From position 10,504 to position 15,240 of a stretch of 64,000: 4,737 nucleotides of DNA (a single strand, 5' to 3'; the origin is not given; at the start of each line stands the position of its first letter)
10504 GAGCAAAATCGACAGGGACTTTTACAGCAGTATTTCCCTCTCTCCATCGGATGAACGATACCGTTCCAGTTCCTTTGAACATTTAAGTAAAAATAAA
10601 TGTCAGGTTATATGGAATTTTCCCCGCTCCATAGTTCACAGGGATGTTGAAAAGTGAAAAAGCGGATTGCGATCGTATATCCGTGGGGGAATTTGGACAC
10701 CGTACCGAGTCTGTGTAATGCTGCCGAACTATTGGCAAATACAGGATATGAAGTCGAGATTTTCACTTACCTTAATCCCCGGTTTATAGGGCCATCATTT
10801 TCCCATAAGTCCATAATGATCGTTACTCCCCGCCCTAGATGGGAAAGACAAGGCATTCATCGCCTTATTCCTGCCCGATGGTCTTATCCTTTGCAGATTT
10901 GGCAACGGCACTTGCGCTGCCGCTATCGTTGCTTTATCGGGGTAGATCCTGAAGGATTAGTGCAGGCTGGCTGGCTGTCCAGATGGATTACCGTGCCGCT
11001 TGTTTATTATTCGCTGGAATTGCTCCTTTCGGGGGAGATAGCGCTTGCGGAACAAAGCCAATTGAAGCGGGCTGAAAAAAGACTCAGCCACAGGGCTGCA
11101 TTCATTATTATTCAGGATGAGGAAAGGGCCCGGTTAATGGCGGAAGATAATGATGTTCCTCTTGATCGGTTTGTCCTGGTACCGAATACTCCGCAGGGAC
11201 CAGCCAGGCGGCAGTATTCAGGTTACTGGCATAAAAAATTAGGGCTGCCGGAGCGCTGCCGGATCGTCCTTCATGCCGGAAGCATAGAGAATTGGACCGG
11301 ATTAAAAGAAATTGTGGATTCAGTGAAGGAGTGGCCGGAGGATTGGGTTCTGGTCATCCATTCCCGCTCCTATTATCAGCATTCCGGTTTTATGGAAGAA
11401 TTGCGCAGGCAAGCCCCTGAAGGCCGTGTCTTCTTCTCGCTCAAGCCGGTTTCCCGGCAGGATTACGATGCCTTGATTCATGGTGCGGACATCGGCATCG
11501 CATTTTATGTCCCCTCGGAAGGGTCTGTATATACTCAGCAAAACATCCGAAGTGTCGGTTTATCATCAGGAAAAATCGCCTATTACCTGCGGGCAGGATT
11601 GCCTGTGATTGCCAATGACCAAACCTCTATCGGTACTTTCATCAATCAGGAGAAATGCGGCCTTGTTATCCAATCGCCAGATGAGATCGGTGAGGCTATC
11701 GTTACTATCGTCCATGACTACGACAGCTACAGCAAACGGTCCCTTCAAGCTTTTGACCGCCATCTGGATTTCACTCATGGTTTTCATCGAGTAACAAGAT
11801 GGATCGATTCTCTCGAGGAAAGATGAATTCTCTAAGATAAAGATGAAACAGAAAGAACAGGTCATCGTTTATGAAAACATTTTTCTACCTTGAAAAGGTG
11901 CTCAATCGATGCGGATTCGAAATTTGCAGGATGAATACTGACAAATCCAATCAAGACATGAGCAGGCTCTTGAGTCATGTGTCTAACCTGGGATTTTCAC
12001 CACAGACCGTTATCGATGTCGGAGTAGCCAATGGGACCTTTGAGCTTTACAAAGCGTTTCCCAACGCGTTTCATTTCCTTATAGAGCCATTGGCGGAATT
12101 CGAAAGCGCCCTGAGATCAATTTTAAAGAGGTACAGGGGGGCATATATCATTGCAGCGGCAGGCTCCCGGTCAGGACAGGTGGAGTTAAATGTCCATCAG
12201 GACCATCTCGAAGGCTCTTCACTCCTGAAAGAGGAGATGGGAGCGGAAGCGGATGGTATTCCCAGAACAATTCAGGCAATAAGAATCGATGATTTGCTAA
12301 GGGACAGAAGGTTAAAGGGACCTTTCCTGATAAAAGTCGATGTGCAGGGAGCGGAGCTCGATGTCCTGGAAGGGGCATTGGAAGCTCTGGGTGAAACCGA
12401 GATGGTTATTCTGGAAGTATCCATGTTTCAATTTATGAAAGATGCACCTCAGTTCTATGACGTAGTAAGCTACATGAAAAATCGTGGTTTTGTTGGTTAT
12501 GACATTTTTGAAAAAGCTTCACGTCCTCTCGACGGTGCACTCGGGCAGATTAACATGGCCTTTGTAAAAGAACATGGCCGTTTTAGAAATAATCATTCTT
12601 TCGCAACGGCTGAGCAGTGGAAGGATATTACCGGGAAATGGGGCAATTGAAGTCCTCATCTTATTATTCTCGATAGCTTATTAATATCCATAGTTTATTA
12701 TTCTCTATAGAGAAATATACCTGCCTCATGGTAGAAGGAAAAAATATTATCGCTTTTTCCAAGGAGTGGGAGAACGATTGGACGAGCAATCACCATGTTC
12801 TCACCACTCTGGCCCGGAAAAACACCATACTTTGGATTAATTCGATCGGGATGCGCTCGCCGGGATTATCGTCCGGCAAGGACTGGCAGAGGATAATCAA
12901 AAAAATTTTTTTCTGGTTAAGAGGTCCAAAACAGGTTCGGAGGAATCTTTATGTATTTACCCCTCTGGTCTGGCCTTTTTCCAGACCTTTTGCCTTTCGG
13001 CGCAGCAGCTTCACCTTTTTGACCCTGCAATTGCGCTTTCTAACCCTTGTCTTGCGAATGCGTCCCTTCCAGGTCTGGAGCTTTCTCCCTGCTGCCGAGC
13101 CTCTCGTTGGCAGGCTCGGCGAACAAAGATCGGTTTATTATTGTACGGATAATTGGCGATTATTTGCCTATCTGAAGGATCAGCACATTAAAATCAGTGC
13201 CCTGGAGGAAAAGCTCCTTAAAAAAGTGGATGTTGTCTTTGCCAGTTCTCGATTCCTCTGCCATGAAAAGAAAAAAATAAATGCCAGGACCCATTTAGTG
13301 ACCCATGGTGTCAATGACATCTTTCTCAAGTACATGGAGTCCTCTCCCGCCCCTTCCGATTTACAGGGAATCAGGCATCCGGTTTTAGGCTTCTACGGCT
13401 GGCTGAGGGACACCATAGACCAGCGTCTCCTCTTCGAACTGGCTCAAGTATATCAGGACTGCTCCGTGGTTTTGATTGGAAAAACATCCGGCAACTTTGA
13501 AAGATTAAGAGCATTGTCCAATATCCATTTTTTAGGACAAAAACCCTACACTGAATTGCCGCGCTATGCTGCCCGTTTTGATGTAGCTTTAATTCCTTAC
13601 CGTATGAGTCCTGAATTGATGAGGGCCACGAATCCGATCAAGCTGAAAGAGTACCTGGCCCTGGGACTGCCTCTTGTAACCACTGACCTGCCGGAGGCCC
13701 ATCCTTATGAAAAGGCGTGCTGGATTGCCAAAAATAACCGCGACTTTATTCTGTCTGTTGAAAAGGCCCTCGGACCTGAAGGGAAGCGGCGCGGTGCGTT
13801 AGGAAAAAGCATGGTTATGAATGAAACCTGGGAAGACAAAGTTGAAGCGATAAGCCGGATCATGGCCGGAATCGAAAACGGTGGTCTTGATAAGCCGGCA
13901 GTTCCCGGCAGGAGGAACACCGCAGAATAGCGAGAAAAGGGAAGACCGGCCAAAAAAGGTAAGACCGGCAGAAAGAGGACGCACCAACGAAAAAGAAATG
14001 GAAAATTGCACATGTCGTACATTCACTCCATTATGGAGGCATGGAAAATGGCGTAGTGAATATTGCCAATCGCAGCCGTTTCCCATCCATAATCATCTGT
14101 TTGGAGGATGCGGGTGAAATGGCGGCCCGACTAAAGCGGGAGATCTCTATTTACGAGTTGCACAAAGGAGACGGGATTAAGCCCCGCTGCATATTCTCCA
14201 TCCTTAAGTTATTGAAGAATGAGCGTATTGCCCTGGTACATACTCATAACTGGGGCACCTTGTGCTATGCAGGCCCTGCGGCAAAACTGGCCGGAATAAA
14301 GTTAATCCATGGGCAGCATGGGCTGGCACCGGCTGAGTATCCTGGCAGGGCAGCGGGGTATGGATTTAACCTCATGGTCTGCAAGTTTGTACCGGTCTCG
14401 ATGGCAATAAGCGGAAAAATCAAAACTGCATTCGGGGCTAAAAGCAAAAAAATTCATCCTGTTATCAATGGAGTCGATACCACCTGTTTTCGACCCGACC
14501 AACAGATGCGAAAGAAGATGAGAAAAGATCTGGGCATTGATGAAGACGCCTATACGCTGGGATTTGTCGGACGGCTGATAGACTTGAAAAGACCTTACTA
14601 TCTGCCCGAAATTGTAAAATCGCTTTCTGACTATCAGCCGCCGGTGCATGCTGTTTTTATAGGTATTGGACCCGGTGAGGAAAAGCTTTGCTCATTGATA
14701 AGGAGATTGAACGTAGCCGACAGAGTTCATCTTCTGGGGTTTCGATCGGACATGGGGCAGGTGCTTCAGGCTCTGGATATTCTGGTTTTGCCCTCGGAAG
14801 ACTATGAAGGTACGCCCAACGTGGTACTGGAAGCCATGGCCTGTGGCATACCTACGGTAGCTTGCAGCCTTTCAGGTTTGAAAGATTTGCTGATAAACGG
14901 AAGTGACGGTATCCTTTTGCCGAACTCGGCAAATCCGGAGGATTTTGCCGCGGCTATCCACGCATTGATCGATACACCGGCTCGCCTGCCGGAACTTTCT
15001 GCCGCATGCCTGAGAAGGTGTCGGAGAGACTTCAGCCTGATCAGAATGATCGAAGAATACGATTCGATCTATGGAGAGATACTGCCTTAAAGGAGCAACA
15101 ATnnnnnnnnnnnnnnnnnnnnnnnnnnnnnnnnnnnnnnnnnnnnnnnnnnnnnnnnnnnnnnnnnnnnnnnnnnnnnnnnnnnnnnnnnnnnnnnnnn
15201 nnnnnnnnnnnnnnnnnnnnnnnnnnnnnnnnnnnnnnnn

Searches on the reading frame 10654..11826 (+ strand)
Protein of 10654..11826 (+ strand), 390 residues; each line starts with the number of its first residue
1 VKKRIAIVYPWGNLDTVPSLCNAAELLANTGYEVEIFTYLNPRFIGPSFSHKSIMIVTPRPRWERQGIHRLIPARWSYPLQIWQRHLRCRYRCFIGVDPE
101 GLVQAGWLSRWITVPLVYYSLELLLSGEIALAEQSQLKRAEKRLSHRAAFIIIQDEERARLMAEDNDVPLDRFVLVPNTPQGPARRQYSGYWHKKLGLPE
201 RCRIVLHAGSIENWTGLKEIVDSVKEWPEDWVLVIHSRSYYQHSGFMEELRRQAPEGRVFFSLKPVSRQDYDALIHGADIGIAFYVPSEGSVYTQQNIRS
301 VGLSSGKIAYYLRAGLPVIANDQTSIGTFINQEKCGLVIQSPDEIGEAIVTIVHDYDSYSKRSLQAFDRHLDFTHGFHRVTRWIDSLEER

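Call 3: search_protein_families(library=pfam, proteins=[window:10654-11826:+], max_evalue=0.01)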
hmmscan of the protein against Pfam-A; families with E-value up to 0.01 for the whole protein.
window:10654-11826:+ (390 aa): 3 families
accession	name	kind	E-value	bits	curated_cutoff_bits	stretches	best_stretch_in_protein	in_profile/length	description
PF13579.12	Glyco_trans_4_4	-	6.9e-09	36.7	29.7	1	22-178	9-157/158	Glycosyl transferase 4-like domain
PF13692.12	Glyco_trans_1_4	-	2.8e-06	28.1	27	1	203-355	2-142/142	Glycosyl transferases group 1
PF00534.26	Glycos_transf_1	-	4.5e-05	23.5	26.4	0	312-361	113-164/172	Glycosyl transferases group 1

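Call 6: search_protein_families(library=ncbifam, proteins=[window:10654-11826:+], max_evalue=0.001)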
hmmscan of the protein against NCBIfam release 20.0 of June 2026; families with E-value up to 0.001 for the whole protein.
window:10654-11826:+ (390 aa): 3 families
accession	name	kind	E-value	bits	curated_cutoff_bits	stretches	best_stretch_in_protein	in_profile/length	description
NF007323.0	PRK09814.1-2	equivalog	1.9e-07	30.5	529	1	307-367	248-308/327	beta-1,6-galactofuranosyltransferase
NF007326.0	PRK09814.2-3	equivalog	1.1e-06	28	420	1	307-360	266-320/349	beta-1,6-galactofuranosyltransferase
NF007325.0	PRK09814.1-4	equivalog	1.8e-06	27.4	491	1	305-360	251-307/337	sugar transferase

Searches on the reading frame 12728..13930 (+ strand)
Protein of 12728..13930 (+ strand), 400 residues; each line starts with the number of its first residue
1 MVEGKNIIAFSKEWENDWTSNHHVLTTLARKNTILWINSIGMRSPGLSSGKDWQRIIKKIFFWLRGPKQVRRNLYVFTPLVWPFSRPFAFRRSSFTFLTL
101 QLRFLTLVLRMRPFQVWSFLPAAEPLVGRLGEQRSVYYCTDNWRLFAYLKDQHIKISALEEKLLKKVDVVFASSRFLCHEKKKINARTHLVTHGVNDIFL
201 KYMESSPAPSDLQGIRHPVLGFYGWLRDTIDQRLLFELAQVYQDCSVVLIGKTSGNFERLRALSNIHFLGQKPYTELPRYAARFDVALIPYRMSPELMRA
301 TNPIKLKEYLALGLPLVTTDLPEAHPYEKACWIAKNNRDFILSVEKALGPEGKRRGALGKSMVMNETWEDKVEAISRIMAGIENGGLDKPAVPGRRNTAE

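Call 5: search_protein_families(library=pfam, proteins=[window:12728-13930:+], max_evalue=0.001)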
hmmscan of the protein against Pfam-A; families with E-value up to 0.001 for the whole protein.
window:12728-13930:+ (400 aa): 2 families
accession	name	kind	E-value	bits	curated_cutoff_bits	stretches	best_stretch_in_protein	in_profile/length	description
PF13692.12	Glyco_trans_1_4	-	1.5e-09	38.7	27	1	220-333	4-124/142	Glycosyl transferases group 1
PF00534.26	Glycos_transf_1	-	1.3e-05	25.2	26.4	1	220-321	18-124/172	Glycosyl transferases group 1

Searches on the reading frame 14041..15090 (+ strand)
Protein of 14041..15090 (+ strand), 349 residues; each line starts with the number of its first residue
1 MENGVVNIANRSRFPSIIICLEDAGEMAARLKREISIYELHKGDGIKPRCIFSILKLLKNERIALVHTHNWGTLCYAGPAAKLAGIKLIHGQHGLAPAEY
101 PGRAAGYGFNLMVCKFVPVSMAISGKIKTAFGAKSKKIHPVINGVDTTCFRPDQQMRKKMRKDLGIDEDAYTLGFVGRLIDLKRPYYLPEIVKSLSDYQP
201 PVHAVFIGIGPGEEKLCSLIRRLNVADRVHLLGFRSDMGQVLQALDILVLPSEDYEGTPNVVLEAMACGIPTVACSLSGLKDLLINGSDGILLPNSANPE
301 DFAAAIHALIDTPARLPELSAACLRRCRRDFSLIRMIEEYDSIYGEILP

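Call 5: search_protein_families(library=pfam, proteins=[window:14041-15090:+], max_evalue=0.001)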
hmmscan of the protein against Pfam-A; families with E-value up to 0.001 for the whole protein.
window:14041-15090:+ (349 aa): 5 families
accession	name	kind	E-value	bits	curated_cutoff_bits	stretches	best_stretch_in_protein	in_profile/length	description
PF00534.26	Glycos_transf_1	-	1e-32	113.5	26.4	1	157-313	2-159/172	Glycosyl transferases group 1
PF13692.12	Glyco_trans_1_4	-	1e-30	107.3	27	1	172-311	3-141/142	Glycosyl transferases group 1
PF13439.12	Glyco_transf_4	-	2.2e-14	54.3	28.5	1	17-147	23-168/170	Glycosyltransferase Family 4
PF13524.12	Glyco_trans_1_2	-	1.2e-06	29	25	1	237-339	39-141/144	Glycosyl transferase-like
PF13579.12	Glyco_trans_4_4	-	1.5e-05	25.8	29.7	1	48-104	57-112/158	Glycosyl transferase 4-like domain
